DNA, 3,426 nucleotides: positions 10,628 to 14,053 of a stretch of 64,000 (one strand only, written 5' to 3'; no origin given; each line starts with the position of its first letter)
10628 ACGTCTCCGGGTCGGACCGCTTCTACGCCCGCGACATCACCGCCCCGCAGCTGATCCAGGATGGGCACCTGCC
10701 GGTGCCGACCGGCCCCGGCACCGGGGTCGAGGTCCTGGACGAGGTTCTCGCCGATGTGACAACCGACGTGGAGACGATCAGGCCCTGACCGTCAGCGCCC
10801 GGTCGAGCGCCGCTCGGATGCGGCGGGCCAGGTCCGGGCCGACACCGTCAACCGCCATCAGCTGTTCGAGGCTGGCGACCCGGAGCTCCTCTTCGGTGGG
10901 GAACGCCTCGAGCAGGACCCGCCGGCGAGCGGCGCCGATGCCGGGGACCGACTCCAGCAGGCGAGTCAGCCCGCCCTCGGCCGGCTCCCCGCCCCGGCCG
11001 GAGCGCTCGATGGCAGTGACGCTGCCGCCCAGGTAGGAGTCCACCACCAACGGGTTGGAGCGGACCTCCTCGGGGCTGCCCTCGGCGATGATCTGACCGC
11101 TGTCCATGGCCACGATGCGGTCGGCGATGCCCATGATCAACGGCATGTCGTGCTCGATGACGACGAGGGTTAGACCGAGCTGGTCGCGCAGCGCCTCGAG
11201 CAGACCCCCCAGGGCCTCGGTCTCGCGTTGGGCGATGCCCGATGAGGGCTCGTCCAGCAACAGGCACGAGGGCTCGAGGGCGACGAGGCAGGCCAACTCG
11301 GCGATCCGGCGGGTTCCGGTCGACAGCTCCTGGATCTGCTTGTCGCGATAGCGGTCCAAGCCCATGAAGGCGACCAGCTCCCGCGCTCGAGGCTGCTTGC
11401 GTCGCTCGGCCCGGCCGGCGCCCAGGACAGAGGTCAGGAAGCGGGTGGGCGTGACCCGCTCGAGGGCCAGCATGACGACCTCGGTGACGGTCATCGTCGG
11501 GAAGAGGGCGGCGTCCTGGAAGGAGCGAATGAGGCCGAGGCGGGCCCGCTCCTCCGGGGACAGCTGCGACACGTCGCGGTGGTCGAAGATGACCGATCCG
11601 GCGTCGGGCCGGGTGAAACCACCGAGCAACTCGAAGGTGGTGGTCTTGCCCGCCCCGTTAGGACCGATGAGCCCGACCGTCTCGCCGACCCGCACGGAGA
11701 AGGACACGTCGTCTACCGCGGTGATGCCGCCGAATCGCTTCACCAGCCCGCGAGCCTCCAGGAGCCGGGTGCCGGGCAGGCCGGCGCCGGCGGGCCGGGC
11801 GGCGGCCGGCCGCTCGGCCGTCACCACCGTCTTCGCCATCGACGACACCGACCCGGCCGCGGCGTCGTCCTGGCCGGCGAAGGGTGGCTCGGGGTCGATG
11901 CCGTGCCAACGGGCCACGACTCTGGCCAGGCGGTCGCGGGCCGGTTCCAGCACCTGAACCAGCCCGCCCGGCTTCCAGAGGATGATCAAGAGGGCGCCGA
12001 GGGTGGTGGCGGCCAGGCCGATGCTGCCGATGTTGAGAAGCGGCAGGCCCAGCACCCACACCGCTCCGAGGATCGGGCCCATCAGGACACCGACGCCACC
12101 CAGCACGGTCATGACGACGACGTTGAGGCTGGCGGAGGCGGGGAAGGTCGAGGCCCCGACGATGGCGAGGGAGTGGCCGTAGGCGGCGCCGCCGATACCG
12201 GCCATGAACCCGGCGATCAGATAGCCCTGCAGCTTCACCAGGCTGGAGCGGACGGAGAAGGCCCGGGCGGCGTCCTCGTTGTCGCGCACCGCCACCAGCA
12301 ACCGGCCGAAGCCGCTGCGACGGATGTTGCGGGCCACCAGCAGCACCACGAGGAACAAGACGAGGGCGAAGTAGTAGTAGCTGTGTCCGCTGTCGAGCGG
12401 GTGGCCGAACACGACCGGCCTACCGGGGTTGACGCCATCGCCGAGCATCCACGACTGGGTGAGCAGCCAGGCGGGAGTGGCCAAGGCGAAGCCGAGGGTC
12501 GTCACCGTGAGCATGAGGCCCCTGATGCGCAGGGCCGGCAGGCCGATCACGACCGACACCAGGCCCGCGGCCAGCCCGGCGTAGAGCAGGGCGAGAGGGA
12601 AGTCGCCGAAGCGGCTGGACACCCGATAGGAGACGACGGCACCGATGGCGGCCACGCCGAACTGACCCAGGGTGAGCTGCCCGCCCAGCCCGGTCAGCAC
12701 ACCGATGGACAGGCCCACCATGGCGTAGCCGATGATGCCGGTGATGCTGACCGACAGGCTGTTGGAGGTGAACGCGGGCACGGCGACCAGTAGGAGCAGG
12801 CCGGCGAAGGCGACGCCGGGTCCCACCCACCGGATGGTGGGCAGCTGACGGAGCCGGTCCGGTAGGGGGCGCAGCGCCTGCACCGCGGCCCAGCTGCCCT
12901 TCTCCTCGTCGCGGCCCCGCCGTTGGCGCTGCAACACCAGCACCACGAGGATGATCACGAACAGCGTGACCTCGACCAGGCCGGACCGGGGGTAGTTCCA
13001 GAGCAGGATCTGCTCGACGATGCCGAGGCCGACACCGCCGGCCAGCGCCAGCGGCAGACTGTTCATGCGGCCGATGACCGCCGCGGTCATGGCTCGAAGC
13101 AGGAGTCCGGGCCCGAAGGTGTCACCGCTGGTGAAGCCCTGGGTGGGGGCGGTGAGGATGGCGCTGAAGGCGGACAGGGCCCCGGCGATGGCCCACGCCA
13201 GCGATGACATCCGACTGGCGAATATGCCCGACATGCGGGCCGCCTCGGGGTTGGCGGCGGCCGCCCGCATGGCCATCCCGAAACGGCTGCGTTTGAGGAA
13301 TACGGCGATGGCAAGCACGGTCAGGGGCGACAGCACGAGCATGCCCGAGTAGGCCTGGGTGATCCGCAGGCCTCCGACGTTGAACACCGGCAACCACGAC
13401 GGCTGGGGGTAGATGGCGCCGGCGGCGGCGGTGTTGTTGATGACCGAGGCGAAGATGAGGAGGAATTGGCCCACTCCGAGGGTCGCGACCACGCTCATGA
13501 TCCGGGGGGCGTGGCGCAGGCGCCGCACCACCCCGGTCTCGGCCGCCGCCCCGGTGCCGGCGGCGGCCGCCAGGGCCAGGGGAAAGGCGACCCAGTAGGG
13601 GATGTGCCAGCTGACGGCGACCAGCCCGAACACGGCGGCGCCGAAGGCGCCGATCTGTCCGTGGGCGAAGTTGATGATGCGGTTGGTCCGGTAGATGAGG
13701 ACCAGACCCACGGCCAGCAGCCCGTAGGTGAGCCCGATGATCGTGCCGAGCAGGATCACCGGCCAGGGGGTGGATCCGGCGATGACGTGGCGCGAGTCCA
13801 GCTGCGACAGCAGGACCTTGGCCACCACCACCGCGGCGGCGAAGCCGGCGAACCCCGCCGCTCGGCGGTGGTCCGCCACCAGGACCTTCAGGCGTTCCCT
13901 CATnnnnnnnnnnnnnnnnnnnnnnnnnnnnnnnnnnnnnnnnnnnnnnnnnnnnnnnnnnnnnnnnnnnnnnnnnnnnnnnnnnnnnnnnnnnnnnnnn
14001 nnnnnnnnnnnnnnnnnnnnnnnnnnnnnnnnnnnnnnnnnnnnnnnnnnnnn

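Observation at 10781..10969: UvrC-like helix-hairpin-helix (HhH2) domain on the C-terminus of an ABC transporter ATPase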

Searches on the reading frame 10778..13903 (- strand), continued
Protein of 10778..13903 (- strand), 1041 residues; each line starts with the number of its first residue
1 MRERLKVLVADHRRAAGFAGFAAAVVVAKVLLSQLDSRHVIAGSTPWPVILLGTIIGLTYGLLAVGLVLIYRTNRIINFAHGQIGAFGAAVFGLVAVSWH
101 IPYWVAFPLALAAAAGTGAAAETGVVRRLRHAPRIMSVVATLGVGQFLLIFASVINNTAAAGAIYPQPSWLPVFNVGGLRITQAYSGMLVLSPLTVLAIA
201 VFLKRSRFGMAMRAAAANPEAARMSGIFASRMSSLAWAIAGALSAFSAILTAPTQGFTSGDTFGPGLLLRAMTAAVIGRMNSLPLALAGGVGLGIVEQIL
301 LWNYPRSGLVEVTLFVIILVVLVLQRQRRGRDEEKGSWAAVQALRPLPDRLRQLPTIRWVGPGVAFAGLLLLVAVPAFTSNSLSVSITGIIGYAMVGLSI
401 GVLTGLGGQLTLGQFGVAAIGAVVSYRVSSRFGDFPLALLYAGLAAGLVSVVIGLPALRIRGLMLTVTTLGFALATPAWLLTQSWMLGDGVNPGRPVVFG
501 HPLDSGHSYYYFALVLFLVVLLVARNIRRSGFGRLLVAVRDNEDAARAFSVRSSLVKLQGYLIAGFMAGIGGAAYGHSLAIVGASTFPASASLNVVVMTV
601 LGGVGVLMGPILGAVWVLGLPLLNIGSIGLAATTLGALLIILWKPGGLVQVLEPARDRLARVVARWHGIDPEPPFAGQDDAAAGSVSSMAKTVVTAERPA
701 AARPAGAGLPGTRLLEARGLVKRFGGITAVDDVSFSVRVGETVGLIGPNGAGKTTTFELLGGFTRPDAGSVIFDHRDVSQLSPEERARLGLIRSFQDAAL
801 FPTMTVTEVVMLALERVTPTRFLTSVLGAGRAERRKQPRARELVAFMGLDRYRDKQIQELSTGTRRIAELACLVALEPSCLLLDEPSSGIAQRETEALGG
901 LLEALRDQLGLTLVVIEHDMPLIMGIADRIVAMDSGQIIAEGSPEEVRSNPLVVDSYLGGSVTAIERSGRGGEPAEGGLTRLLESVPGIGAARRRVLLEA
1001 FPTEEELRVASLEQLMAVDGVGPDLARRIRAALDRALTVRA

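Call 70: search_protein_families(library=pfam, proteins=[P0392], max_evalue=0.001)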
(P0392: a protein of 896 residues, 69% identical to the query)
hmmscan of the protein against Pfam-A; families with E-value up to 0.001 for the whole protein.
P0392 (896 aa): 7 families
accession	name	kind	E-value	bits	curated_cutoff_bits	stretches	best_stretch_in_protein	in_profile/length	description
PF02653.21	BPD_transp_2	-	1e-31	110.6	26.8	2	236-465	7-239/269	Branched-chain amino acid transport system / permease component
PF00005.33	ABC_tran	-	5.9e-29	101.9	25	1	583-739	2-136/137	ABC transporter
PF12399.14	BCA_ABC_TP_C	-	2.7e-10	40.1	25.5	1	789-813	1-25/27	Branched-chain amino acid ATP-binding cassette transporter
PF14520.12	HHH_5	-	1.2e-09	38.9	27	1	837-886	3-53/57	Helix-hairpin-helix domain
PF12826.13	HHH_2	-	2.7e-08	34.3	27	1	840-891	7-58/64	Helix-hairpin-helix motif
PF13304.12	AAA_21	-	1.8e-06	28.7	27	0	596-627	3-26/304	AAA domain, putative AbiEii toxin, Type IV TA system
PF00633.29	HHH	-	1.9e-06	27.9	24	1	860-886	3-29/30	Helix-hairpin-helix motif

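Call 72: list_cluster_members(proteins=[window:10781-13903:-, P0025, P0063, P0077, P0024])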
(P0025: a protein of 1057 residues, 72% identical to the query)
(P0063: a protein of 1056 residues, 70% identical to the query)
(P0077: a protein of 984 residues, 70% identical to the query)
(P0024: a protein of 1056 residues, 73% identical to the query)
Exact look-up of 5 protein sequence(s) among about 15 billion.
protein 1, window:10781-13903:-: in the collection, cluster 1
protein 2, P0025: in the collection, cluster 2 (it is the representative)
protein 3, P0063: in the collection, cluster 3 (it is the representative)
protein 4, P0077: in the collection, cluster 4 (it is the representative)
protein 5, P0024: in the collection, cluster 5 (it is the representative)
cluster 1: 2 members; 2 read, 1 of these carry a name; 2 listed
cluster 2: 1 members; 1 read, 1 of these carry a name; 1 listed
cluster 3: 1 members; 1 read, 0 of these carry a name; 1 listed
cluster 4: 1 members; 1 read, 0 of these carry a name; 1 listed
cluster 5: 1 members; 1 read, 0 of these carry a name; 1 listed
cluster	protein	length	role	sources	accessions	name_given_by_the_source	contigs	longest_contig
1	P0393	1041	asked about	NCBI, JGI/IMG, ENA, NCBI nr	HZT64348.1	MAG TPA: ATP-binding cassette domain-containing protein [Acidimicrobiales bacterium] | ATP-binding cassette domain-containing protein [Acidimicrobiales bacterium]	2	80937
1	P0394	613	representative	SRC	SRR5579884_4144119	-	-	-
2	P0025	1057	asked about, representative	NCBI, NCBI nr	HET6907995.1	MAG TPA: ATP-binding cassette domain-containing protein [Mycobacteriales bacterium] | ATP-binding cassette domain-containing protein [Mycobacteriales bacterium]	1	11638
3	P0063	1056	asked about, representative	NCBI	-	-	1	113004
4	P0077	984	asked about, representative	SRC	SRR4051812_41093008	-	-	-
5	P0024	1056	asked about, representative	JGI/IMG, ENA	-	-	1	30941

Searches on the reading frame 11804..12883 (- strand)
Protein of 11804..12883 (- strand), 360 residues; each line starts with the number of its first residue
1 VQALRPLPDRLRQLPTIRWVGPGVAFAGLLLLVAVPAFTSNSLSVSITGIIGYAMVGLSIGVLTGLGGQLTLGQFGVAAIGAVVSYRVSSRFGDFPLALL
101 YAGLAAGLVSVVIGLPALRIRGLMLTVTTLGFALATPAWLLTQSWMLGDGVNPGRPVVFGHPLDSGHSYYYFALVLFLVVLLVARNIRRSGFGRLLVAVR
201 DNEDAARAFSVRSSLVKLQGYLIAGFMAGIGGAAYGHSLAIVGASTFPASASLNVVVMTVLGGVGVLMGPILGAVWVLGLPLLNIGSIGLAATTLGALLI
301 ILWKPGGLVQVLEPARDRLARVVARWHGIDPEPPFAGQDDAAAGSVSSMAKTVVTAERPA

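Call 70: search_protein_families(library=pfam, proteins=[window:11804-12883:-], max_evalue=0.001)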
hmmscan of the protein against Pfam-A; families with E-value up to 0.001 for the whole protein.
window:11804-12883:- (360 aa): 1 family
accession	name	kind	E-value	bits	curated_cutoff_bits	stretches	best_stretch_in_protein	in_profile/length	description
PF02653.21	BPD_transp_2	-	1.7e-24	86.8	26.8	1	48-288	7-250/269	Branched-chain amino acid transport system / permease component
